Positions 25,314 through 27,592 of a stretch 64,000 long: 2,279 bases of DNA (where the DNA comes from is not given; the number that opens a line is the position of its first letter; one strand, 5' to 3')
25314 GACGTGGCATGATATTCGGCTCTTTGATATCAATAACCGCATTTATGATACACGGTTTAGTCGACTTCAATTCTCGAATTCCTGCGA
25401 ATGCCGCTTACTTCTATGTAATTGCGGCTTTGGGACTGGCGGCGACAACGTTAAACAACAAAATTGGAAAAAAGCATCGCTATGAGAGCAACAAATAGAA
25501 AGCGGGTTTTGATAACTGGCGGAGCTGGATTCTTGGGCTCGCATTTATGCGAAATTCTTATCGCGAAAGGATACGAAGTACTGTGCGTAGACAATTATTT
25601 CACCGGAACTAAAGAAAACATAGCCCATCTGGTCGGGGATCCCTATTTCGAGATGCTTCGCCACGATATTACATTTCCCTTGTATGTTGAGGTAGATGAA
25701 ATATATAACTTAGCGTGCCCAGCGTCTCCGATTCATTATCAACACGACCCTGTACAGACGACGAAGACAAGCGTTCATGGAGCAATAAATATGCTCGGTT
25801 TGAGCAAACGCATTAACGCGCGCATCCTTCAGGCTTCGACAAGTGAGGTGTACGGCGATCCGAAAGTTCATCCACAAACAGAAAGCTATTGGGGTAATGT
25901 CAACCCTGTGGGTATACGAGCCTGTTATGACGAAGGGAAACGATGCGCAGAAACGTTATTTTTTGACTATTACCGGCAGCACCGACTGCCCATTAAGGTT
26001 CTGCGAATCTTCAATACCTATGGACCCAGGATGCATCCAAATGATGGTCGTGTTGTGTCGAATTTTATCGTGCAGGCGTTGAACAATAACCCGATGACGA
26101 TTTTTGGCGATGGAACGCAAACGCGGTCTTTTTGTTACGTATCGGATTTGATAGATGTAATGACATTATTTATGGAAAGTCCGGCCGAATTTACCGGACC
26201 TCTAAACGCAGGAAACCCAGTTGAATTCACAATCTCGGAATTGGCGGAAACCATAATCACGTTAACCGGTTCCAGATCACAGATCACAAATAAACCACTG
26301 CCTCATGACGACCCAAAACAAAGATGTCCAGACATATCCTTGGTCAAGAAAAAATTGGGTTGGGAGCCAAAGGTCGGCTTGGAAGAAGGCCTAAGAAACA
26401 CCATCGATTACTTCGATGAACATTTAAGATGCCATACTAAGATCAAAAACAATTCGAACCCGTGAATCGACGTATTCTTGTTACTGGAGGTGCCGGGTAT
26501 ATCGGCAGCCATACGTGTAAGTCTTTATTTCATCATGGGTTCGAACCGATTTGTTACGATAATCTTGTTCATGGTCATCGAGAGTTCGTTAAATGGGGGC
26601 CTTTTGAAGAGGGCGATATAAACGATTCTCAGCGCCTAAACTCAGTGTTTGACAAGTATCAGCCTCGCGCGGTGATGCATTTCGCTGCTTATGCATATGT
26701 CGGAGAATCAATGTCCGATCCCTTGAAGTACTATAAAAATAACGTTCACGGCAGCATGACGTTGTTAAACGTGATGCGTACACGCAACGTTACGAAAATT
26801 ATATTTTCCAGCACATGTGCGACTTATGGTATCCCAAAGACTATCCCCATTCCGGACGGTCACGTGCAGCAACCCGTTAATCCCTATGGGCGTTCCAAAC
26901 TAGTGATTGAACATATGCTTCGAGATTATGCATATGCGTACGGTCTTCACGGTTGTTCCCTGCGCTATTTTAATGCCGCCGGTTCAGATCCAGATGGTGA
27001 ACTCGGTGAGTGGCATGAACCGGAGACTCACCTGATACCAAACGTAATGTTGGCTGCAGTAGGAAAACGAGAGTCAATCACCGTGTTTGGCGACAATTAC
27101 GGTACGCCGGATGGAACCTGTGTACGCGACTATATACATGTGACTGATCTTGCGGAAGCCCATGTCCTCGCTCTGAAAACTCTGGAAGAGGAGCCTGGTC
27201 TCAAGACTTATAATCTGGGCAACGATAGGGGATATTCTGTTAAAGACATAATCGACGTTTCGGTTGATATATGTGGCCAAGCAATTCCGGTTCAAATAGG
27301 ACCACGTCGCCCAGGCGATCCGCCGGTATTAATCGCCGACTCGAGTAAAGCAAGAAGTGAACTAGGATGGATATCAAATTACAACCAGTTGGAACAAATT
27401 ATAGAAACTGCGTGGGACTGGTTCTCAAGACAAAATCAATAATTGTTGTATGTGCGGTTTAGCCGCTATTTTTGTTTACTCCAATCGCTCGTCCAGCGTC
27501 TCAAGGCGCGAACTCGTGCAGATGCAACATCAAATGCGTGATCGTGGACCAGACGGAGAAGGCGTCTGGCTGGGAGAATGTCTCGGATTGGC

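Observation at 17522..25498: Hypothesis: the island head encodes a mucin-like O-glycoprotein or periplasm-spanning accessory coupled to the export machine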

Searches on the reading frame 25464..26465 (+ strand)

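Call 5: search_protein_families(library=pfam, proteins=[window:25464-26465:+], max_evalue=0.01)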
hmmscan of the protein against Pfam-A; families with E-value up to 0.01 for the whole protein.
window:25464-26465:+ (333 aa): 6 families
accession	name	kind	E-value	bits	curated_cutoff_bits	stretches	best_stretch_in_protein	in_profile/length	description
PF16363.11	GDP_Man_Dehyd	-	3.4e-51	175.1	27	1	16-313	1-332/332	GDP-mannose 4,6 dehydratase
PF01370.27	Epimerase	-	6.2e-46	157.2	20.9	1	15-243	1-231/240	NAD dependent epimerase/dehydratase family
PF07993.18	NAD_binding_4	-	1.9e-07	31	20.1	1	76-200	88-219/258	Male sterility protein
PF01073.25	3Beta_HSD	-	7.3e-06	25.7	22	1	16-231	1-223/280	3-beta hydroxysteroid dehydrogenase/isomerase family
PF04321.23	RmlD_sub_bind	-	3.5e-05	23.5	27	1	14-279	2-241/287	RmlD substrate binding domain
PF02719.21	Polysacc_synt_2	-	0.00047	19.9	20.2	0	15-40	1-26/293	Polysaccharide biosynthesis protein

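Call 6: search_protein_families(library=ncbifam, proteins=[window:25464-26465:+], max_evalue=0.01)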
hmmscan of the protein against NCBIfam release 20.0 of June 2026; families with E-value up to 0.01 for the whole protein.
window:25464-26465:+ (333 aa): 28 families (the best 25 are shown)
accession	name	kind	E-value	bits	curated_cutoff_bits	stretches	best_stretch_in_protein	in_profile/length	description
TIGR01181.1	dTDP_gluc_dehyt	equivalog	2.4e-34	118.9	365.1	1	14-321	1-315/321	dTDP-glucose 4,6-dehydratase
TIGR04180.1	EDH_00030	hypoth_equivalog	2.9e-34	118.5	475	1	15-303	1-295/297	NAD-dependent 4,6-dehydratase LegB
NF008872.0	PRK11908.1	equivalog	3.3e-28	98.7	294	1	13-324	2-342/349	bifunctional UDP-4-keto-pentose/UDP-xylose synthase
NF005998.1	PRK08125.1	equivalog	5.3e-27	94.5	777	1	6-317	309-649/649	bifunctional UDP-4-amino-4-deoxy-L-arabinose formyltransferase/UDP-glucuronic acid oxidase ArnA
TIGR01179.1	galE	equivalog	8.4e-27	93.9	262.3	1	14-318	1-326/332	UDP-glucose 4-epimerase GalE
NF011728.1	PRK15181.1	equivalog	2.4e-22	79.4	760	1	12-320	15-341/348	Vi polysaccharide biosynthesis UDP-N-acetylglucosaminuronic acid C-4 epimerase TviC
TIGR02197.1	heptose_epim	equivalog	1.7e-19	70.1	274.6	1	15-314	1-310/316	ADP-glyceromanno-heptose 6-epimerase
NF007582.0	PRK10217.1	equivalog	6.8e-19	68.2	698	2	109-317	117-331/355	dTDP-glucose 4,6-dehydratase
NF007490.0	PRK10084.1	subfamily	1.5e-18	67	649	2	110-329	117-346/361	dTDP-glucose 4,6-dehydratase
NF047922.1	GDPFucSynFcl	equivalog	1.5e-15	57.5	500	1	169-320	148-304/308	GDP-L-fucose synthase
NF041015.1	UDPsulfquin_syn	equivalog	2e-12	46.8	575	2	195-265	236-307/384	UDP-sulfoquinovose synthase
NF007956.0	PRK10675.1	subfamily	1.2e-10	41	394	1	14-235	2-239/338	UDP-glucose 4-epimerase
TIGR02622.1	CDP_4_6_dhtase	equivalog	3.7e-10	39.5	278.45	1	11-325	3-338/352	CDP-glucose 4,6-dehydratase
TIGR01472.1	gmd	equivalog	4.5e-10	39.3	415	1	14-238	2-240/342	GDP-mannose 4,6-dehydratase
NF008360.0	PRK11150.1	equivalog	1.7e-09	37.3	452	1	15-280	2-265/310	ADP-glyceromanno-heptose 6-epimerase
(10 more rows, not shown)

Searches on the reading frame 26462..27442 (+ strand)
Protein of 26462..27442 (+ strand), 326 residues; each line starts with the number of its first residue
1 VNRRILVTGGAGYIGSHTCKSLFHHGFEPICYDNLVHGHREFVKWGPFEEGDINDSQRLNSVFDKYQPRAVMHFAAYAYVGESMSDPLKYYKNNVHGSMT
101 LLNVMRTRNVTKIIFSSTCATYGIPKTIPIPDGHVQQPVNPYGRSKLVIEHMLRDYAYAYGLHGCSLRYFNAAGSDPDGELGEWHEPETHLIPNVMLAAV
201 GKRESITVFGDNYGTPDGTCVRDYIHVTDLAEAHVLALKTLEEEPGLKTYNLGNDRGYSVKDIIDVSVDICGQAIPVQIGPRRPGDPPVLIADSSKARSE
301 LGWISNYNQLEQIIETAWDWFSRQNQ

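Call 5: search_protein_families(library=pfam, proteins=[window:26462-27442:+], max_evalue=0.01)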
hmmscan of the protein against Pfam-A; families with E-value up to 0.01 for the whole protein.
window:26462-27442:+ (326 aa): 6 families
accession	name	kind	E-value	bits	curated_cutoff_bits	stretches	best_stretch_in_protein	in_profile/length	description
PF01370.27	Epimerase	-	1.4e-58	198.6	20.9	1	5-253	1-240/240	NAD dependent epimerase/dehydratase family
PF16363.11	GDP_Man_Dehyd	-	1.2e-53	183.1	27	1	6-313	1-328/332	GDP-mannose 4,6 dehydratase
PF04321.23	RmlD_sub_bind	-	3.6e-16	59.5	27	1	4-156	2-139/287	RmlD substrate binding domain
PF02719.21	Polysacc_synt_2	-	5.4e-15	55.8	20.2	1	5-175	1-174/293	Polysaccharide biosynthesis protein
PF01073.25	3Beta_HSD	-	1.2e-13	51.2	22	1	6-144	1-148/280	3-beta hydroxysteroid dehydrogenase/isomerase family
PF07993.18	NAD_binding_4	-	0.0029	17.2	20.1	0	70-178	91-210/258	Male sterility protein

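Call 6: search_protein_families(library=ncbifam, proteins=[window:26462-27442:+], max_evalue=0.01)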
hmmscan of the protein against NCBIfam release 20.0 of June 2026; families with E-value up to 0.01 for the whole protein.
window:26462-27442:+ (326 aa): 22 families
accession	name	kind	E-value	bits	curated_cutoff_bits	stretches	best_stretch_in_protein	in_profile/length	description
TIGR01179.1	galE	equivalog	1.2e-131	438.6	262.3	1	4-325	1-329/332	UDP-glucose 4-epimerase GalE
NF007956.0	PRK10675.1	subfamily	2.5e-86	289.9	394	1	4-325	2-333/338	UDP-glucose 4-epimerase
TIGR01181.1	dTDP_gluc_dehyt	equivalog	1e-36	126.7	365.1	1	4-324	1-314/321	dTDP-glucose 4,6-dehydratase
TIGR02197.1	heptose_epim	equivalog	6.1e-29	101.2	274.6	1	5-274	1-263/316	ADP-glyceromanno-heptose 6-epimerase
TIGR04180.1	EDH_00030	hypoth_equivalog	3e-26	92.2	475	1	5-307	1-296/297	NAD-dependent 4,6-dehydratase LegB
NF007490.0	PRK10084.1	subfamily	1e-22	80.6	649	2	4-107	2-113/361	dTDP-glucose 4,6-dehydratase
NF007582.0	PRK10217.1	equivalog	2.5e-21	76.2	698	1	3-271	2-267/355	dTDP-glucose 4,6-dehydratase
TIGR02622.1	CDP_4_6_dhtase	equivalog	5.9e-20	71.7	278.45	1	2-323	4-332/352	CDP-glucose 4,6-dehydratase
NF011728.1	PRK15181.1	equivalog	5.7e-16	58.4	760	1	3-254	16-265/348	Vi polysaccharide biosynthesis UDP-N-acetylglucosaminuronic acid C-4 epimerase TviC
NF043036.1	ErythonDh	equivalog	3e-15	56.2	325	1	4-168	2-175/321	D-erythronate dehydrogenase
TIGR03466.1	HpnA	hypoth_equivalog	3.3e-15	55.8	367.65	1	4-157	2-156/327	hopanoid-associated sugar epimerase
NF042423.1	oxyalk_red_Shew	equivalog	3.3e-14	52.7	580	1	3-265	9-251/331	2-alkyl-3-oxoalkanoate reductase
NF008360.0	PRK11150.1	equivalog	5.9e-14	52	452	1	5-270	2-253/310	ADP-glyceromanno-heptose 6-epimerase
TIGR01472.1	gmd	equivalog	6.1e-14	52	415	1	50-275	60-272/342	GDP-mannose 4,6-dehydratase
NF042422.1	oxyalk_red_OleD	equivalog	1.1e-13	51.3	580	1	4-122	2-114/329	2-alkyl-3-oxoalkanoate reductase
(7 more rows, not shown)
